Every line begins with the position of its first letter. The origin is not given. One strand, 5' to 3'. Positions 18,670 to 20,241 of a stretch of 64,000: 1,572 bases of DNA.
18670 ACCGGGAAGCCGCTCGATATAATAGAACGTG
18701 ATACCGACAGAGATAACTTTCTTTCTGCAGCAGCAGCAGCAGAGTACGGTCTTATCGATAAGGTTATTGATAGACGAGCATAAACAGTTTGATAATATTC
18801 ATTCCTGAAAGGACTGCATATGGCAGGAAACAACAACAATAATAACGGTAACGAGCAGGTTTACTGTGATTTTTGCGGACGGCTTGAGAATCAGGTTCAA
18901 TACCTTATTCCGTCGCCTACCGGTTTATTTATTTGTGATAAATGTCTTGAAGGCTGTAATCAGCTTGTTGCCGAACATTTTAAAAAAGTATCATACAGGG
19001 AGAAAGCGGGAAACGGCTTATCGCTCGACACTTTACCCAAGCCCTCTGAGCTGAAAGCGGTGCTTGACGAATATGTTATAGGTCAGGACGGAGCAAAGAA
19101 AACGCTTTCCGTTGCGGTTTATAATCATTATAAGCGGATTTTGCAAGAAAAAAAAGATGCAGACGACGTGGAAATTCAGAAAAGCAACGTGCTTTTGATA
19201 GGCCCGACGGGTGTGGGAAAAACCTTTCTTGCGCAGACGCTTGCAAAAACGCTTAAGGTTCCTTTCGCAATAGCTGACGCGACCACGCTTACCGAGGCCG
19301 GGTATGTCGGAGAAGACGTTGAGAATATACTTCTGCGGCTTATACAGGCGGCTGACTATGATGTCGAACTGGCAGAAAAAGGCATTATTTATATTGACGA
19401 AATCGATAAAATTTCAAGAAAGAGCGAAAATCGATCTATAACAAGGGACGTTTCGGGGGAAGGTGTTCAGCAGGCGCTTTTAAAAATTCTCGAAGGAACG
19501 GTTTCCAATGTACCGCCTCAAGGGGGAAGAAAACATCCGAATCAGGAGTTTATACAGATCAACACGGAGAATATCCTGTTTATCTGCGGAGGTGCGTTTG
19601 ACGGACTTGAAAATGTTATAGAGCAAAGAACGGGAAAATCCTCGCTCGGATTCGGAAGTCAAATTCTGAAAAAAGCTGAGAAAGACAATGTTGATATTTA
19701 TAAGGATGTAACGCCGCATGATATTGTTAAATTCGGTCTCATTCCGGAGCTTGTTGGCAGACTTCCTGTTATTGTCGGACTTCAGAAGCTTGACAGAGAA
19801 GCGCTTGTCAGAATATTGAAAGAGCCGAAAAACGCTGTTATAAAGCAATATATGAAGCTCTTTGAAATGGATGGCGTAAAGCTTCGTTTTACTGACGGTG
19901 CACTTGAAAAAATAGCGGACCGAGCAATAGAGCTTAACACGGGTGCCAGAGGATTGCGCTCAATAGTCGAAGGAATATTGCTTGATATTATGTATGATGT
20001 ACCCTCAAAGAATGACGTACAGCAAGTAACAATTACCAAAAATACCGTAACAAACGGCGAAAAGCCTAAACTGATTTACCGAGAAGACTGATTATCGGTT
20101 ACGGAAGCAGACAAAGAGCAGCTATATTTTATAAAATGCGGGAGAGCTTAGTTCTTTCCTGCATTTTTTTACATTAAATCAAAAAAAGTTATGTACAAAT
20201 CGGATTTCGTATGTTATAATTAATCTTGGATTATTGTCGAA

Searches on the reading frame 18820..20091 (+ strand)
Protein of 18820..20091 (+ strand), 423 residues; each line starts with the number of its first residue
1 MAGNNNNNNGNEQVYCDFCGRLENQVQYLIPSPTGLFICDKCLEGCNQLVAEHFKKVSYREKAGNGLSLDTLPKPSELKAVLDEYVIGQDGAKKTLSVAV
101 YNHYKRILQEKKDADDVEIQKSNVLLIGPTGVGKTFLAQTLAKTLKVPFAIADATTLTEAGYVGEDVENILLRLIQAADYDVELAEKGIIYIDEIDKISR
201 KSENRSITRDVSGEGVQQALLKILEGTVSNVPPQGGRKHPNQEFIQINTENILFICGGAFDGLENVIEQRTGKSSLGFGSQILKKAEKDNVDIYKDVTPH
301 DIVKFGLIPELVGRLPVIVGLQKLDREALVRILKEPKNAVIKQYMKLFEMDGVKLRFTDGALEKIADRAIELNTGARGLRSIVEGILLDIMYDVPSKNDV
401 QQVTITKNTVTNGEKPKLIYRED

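Call 72: search_protein_families(library=ncbifam, proteins=[window:18820-20091:+], max_evalue=1e-20)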
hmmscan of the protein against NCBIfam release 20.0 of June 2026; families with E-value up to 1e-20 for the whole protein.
window:18820-20091:+ (423 aa): 3 families
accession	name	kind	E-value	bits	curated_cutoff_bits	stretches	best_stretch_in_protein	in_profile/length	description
NF003745.1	PRK05342.1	equivalog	6.3e-196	651.2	359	1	11-422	3-411/418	ATP-dependent Clp protease ATP-binding subunit ClpX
TIGR00382.1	clpX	equivalog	5.7e-193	641.5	370.75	1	11-419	6-414/414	ATP-dependent protease ATP-binding subunit ClpX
TIGR00390.1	hslU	equivalog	1.5e-66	225.2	362.45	2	75-178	3-104/441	ATP-dependent protease ATPase subunit HslU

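Call 73: list_cluster_members(proteins=[window:18820-20091:+, window:43919-45979:+, window:31531-32805:+, window:9912-11666:+, window:36912-39227:-])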
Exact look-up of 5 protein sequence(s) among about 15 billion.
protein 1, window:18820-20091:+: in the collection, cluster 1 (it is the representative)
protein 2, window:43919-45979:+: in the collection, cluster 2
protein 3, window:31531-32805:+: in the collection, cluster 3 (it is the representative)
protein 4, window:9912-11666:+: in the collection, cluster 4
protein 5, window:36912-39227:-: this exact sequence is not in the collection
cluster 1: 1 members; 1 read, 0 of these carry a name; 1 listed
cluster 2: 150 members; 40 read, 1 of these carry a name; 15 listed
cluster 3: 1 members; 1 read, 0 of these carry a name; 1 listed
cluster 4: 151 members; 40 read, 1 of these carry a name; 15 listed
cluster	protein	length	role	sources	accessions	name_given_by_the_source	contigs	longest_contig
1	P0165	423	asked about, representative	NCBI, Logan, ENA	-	-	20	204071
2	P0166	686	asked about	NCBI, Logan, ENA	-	-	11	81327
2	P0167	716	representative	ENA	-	-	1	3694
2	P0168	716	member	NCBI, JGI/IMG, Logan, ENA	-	elongation factor G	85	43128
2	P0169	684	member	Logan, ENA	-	-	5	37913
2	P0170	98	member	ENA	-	-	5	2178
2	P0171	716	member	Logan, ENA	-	-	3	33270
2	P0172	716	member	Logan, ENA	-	-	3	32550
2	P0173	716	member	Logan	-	-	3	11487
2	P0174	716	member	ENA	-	-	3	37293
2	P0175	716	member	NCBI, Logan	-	-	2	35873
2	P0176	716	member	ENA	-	-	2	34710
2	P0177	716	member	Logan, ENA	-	-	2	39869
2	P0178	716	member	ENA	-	-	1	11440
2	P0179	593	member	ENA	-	-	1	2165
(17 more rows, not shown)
